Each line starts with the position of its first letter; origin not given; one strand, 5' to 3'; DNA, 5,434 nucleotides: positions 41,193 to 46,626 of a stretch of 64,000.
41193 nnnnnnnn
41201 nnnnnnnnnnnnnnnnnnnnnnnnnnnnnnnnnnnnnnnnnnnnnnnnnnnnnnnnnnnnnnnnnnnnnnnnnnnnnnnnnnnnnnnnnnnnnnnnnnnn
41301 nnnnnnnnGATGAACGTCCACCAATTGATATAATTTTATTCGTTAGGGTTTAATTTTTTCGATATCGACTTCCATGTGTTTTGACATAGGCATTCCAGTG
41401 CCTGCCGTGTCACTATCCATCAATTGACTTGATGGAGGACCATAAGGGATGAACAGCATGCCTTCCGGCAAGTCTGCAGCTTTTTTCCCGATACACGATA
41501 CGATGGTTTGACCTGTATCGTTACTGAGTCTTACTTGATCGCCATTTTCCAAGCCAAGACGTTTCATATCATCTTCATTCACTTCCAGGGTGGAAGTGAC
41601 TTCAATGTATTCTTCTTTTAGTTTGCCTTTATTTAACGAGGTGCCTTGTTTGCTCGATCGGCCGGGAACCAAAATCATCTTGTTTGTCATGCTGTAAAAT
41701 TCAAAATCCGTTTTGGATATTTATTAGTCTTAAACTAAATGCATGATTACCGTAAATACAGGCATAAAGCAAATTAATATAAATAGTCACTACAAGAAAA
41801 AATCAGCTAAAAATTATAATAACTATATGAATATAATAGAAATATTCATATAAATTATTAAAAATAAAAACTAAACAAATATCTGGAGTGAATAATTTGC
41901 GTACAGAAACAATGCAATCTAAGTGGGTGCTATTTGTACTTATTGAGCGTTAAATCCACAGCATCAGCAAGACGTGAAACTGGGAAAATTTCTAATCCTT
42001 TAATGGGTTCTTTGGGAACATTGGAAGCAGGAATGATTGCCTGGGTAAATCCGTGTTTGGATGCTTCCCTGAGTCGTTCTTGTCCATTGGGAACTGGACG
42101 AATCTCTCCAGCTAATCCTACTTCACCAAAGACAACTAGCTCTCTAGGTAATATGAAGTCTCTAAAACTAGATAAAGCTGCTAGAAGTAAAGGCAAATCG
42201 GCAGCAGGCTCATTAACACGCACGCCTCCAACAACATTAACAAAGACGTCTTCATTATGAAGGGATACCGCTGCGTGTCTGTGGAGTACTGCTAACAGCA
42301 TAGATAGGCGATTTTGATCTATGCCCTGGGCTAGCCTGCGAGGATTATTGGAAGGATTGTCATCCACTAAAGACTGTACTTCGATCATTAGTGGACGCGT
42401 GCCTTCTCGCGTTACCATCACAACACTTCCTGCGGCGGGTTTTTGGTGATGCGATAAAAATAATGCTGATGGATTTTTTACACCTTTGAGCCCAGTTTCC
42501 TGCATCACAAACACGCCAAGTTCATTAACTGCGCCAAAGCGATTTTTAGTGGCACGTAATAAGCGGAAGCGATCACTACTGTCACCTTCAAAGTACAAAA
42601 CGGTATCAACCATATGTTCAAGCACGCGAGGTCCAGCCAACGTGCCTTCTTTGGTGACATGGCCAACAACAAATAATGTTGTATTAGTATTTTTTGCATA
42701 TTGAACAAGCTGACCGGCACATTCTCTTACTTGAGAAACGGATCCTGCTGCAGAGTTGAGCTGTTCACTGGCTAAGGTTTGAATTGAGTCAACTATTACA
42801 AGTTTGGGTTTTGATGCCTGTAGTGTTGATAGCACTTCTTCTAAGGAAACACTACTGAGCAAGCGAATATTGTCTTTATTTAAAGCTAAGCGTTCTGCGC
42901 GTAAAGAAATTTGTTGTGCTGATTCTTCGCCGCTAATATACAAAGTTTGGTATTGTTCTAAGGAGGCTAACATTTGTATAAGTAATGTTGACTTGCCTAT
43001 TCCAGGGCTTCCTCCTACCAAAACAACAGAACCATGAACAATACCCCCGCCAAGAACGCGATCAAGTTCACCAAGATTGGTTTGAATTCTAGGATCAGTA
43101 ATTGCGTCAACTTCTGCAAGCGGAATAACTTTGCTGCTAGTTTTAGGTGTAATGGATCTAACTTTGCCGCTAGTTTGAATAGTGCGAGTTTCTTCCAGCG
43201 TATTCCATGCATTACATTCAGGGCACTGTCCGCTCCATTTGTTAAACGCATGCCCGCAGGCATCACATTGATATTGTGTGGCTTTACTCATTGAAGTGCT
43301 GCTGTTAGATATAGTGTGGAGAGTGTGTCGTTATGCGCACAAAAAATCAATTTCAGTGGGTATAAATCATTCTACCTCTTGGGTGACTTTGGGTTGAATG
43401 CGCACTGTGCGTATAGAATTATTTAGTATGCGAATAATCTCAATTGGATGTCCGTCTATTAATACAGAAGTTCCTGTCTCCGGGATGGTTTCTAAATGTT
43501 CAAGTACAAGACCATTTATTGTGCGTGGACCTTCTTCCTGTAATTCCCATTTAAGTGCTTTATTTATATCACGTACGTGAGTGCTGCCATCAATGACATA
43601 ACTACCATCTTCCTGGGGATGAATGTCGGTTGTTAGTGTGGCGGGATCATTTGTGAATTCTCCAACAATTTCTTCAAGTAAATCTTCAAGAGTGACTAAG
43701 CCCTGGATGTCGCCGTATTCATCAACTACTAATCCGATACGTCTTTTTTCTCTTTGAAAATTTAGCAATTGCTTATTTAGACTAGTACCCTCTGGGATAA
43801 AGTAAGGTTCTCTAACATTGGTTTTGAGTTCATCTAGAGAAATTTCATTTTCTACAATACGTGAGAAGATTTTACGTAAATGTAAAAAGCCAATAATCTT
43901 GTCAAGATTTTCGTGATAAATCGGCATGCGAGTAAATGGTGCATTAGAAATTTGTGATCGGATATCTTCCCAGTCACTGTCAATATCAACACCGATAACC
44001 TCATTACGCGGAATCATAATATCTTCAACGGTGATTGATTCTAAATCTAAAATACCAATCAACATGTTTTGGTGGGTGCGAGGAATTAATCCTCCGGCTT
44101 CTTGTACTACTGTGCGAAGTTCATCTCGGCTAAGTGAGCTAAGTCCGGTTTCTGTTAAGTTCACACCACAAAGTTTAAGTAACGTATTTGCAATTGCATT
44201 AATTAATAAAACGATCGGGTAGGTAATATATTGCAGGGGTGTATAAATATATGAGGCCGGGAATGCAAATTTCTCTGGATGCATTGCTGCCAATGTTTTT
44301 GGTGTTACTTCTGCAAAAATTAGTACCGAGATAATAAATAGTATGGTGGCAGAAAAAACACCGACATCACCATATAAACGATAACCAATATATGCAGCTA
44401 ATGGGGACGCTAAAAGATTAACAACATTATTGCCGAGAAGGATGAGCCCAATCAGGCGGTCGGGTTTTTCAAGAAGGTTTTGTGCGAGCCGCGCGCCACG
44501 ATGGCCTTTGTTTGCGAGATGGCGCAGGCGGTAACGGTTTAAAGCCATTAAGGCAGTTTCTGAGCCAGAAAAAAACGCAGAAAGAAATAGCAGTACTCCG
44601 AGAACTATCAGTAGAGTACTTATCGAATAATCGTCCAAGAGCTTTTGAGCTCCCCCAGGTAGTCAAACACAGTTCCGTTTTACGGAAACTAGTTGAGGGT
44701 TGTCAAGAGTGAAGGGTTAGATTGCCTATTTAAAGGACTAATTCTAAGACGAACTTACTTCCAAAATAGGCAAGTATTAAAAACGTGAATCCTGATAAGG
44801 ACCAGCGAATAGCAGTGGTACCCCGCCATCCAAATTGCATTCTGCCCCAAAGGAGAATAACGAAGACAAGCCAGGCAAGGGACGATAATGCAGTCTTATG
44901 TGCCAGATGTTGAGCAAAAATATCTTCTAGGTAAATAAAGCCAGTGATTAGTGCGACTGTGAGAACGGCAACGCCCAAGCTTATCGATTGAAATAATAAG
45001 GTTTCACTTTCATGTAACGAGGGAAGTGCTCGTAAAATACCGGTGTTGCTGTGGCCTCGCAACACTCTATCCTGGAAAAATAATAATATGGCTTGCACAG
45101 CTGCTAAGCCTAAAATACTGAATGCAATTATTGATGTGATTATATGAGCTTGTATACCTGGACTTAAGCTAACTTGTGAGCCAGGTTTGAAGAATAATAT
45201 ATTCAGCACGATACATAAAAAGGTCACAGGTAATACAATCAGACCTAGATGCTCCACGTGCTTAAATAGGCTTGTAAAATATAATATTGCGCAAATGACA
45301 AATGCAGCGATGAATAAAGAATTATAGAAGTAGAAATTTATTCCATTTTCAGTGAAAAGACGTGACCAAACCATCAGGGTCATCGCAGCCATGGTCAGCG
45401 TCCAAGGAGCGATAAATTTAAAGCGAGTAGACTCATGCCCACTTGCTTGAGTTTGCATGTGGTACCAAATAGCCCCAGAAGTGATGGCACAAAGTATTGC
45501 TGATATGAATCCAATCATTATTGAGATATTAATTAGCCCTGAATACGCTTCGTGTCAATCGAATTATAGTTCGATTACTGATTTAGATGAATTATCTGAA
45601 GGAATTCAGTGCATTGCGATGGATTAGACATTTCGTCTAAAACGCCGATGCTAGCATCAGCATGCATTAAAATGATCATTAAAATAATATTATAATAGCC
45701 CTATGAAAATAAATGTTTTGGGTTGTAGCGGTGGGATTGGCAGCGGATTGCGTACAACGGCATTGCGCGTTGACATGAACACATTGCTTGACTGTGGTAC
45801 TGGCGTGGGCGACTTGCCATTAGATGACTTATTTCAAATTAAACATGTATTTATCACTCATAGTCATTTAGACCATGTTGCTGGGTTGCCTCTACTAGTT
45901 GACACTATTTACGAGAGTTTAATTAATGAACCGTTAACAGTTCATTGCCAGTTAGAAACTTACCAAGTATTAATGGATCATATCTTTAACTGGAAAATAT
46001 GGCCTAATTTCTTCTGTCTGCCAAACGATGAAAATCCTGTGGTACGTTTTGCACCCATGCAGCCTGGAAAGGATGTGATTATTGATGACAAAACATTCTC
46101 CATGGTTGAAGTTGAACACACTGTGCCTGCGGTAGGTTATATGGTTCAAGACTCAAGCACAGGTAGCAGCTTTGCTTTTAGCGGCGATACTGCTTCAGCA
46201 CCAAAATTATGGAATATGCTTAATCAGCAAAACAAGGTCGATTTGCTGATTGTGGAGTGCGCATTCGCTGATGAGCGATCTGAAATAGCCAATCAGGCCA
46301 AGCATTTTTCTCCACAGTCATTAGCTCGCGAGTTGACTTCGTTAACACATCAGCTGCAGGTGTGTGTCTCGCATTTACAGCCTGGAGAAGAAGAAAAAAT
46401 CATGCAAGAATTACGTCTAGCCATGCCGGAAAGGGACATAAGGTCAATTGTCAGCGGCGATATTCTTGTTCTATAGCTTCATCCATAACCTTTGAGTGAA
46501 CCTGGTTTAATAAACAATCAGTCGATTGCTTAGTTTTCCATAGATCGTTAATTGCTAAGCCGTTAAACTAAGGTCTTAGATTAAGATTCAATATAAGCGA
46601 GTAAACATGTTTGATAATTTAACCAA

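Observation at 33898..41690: Eight-gene cluster looks like a complete pterin-dependent, NADPH/ferredoxin-linked formylmethanofuran dehydrogenase, not the metal-free Fhc hydrolase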

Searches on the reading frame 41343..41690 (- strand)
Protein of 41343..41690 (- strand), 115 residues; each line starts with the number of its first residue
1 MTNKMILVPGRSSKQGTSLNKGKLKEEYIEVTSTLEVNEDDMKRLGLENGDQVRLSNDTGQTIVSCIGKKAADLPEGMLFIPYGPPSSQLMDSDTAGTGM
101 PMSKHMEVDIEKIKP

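Call 4: search_protein_families(library=pfam, proteins=[window:41343-41690:-])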
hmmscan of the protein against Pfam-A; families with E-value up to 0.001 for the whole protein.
window:41343-41690:- (115 aa): 1 family
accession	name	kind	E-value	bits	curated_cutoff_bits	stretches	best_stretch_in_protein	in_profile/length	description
PF01568.27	Molydop_binding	-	3.5e-12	46.8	26.8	1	6-104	2-107/110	Molydopterin dinucleotide binding domain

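Call 5: search_protein_families(library=ncbifam, proteins=[window:41343-41690:-])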
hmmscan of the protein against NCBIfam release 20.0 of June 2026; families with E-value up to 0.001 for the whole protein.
window:41343-41690:- (115 aa): 3 families
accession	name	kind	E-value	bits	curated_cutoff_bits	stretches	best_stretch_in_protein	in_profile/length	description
NF042908.1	FMD_DH_FwdD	exception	3.4e-23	82.1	175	1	4-113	2-111/129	tungsten-dependent formylmethanofuran dehydrogenase subunit FwdD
TIGR02693.1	arsenite_ox_L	equivalog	0.00016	19.8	359.05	1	34-78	726-770/806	arsenate reductase (azurin) large subunit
TIGR01706.1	NAPA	equivalog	0.00033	19.1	930.55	1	35-107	748-819/830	periplasmic nitrate reductase subunit alpha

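Call 7: search_solved_structures(query=window:41343-41690:-, show_alignments=4, max_evalue=0.01)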
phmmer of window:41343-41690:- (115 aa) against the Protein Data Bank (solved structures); distinct sequences matched with E-value up to 0.01: 6.
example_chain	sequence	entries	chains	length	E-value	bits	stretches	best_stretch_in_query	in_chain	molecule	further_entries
2ki8_A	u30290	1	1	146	3.4e-20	75.7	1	7-112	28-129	Tungsten formylmethanofuran dehydrogenase, subunit D (FwdD-2)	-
8rja_D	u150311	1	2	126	1.3e-15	60.9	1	5-110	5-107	Formylmethanofuran dehydrogenase subunit D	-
5t5i_D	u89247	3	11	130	4.4e-15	59.2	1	4-110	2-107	Tungsten formylmethanofuran dehydrogenase subunit fwdD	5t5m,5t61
9sfi_S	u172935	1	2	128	6.7e-14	55.4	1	4-113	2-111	Formylmethanofuran dehydrogenase subunit D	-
7bkb_J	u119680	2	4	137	7e-11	45.7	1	7-113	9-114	Formylmethanofuran dehydrogenase, subunit D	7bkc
9sw6_K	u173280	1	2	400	0.0038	20.8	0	5-112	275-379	Molybdenum-containing formylmethanofuran dehydrogenase 1 subunit C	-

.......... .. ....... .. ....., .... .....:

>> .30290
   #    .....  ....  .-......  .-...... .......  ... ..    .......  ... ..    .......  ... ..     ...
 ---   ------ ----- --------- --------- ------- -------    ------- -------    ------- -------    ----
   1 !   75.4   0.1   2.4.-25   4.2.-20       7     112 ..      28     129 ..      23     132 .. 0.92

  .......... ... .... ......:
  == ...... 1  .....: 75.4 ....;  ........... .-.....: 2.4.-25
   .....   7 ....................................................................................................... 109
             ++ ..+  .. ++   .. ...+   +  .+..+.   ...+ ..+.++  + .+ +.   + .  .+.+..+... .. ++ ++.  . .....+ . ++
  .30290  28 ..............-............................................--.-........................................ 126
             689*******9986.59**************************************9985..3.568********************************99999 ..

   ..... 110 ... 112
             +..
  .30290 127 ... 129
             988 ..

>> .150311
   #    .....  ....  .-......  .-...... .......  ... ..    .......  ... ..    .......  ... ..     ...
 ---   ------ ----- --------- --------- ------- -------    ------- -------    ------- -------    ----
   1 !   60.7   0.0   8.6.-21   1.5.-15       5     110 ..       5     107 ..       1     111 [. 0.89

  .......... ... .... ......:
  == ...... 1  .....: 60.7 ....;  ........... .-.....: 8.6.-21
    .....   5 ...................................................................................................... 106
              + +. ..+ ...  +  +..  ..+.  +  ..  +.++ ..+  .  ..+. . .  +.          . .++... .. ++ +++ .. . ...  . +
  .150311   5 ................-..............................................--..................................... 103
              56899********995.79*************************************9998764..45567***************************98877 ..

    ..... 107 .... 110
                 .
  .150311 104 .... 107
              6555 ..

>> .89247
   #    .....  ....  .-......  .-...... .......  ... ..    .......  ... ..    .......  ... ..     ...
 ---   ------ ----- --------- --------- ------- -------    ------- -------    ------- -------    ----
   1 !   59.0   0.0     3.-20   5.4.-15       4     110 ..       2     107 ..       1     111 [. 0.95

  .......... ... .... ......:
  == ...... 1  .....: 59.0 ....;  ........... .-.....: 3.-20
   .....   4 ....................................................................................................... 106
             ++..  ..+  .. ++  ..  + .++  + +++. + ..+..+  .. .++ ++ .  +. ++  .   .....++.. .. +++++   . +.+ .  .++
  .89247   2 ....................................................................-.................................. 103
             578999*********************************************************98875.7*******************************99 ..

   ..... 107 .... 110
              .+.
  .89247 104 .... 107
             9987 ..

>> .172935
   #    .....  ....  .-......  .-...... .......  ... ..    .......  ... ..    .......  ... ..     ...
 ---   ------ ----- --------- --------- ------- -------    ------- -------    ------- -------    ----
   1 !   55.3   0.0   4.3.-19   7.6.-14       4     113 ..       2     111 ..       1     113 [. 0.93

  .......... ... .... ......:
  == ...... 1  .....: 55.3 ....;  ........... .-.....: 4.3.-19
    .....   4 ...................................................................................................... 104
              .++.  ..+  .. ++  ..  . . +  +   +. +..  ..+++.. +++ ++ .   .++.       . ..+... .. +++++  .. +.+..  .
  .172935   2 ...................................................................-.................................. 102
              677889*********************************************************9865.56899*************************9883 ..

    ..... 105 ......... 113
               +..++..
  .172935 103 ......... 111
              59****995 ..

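Call 69: find_homologous_proteins(query=window:41343-41690:-, max_evalue=1e-10)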
Query window:41343-41690:- (115 aa): 552 proteins with E <= 1e-10 among 555 candidates; the best 120 are listed.
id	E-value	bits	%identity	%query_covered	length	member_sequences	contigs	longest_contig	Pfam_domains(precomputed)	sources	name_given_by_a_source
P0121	2.9e-63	229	94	99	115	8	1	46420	PF01568.28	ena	-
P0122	9.1e-63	227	94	99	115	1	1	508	PF01568.28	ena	-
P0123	2.1e-62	226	93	99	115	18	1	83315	PF01568.28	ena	-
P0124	2.8e-62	226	94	98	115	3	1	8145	PF01568.28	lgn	-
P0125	1.3e-61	223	90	99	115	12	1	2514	PF01568.28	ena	-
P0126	1.1e-60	220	91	98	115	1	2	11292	PF01568.28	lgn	-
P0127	1.6e-60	220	89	98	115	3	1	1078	PF01568.28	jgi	jgi:formylmethanofuran dehydrogenase subunit D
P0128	4.1e-60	219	88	98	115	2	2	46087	PF01568.28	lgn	-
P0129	5.4e-60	218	94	96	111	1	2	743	PF01568.28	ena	-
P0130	5.5e-60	218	89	98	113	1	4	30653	PF01568.28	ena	-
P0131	6.2e-60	218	89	98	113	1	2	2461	PF01568.28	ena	-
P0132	1.4e-59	217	93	96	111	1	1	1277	PF01568.28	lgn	-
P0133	1.9e-59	217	89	98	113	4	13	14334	PF01568.28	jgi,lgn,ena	jgi:formylmethanofuran dehydrogenase subunit D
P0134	2.5e-59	216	89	98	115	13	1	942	PF01568.28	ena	-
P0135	8.0e-59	214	86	98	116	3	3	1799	PF01568.28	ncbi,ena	-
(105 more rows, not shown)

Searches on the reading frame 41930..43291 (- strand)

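Call 15: search_protein_families(library=pfam, proteins=[window:41930-43291:-], max_evalue=0.00001)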
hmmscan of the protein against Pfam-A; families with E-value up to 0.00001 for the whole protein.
window:41930-43291:- (453 aa): 7 families
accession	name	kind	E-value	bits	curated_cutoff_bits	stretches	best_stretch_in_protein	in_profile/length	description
PF06745.19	ATPase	-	1.3e-16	61.1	26.6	1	70-139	2-74/231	KaiC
PF13481.12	AAA_25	-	1e-13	51.8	27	1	68-216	14-194/195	AAA domain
PF18073.7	Zn_ribbon_LapB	-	9.9e-11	41.6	25.7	1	7-34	1-28/28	Rubredoxin metal binding domain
PF03796.21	DnaB_C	-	2.5e-07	30.8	27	0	69-132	2-67/255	DnaB-like helicase C terminal domain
PF13541.12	ChlI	-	4.1e-07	30.4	27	1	342-424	38-121/121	Subunit ChlI of Mg-chelatase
PF05362.19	Lon_C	-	7e-06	26.2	21.1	0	344-449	91-203/205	Lon protease (S16) C-terminal proteolytic domain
PF00004.35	AAA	-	8.5e-06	26.7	21.2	0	90-215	1-111/131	ATPase family associated with various cellular activities (AAA)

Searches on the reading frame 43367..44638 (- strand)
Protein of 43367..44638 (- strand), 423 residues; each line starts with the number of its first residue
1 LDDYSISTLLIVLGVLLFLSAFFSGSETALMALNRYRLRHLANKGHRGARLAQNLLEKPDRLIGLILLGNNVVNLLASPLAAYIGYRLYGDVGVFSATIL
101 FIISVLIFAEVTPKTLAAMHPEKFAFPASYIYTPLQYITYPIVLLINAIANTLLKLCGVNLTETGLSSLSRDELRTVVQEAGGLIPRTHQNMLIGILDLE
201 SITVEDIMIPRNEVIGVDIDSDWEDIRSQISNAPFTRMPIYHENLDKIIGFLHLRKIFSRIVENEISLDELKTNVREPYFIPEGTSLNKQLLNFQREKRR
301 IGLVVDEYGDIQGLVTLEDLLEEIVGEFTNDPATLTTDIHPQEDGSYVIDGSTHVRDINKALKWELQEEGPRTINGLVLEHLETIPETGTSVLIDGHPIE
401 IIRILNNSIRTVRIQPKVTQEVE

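Call 15: search_protein_families(library=pfam, proteins=[window:43367-44638:-], max_evalue=0.00001)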
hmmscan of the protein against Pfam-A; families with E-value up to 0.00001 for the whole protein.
window:43367-44638:- (423 aa): 3 families
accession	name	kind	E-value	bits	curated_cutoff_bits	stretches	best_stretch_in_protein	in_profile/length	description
PF01595.25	CNNM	-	2.1e-48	164.8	28.4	1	14-181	4-171/181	Cyclin M transmembrane N-terminal domain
PF03471.22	CorC_HlyC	-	1.7e-19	70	27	1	342-416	3-79/81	Transporter associated domain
PF00571.33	CBS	-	3.4e-13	50.1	24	1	276-325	7-56/57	CBS domain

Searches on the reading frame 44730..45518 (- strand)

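Call 15: search_protein_families(library=pfam, proteins=[window:44730-45518:-], max_evalue=0.00001)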
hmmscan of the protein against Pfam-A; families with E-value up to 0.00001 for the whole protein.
window:44730-45518:- (262 aa): 1 family
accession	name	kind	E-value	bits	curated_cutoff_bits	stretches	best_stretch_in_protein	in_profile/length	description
PF01578.25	Cytochrom_C_asm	-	2.2e-25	90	29.9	1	42-260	9-210/212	Cytochrome C assembly protein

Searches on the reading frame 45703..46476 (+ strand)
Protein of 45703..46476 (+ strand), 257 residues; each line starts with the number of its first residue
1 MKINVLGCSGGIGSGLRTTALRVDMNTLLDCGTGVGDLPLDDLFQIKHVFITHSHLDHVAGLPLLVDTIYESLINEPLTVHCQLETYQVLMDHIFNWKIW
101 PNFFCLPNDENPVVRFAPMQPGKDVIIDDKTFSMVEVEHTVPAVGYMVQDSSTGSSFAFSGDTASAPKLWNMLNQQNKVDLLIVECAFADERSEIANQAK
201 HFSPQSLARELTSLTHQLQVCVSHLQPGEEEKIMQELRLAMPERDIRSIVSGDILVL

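Call 15: search_protein_families(library=pfam, proteins=[window:45703-46476:+], max_evalue=0.00001)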
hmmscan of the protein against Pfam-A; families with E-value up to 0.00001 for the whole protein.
window:45703-46476:+ (257 aa): 3 families
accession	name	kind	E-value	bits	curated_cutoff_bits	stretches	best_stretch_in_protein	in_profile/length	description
PF12706.13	Lactamase_B_2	-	5.9e-19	68.9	27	1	27-217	3-193/200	Beta-lactamase superfamily domain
PF02112.21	PDEase_II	-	8e-12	45.4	23.7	1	45-219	82-287/340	cAMP phosphodiesterases class-II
PF00753.33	Lactamase_B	-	1.1e-07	32.4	22.7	1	26-108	17-97/196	Metallo-beta-lactamase superfamily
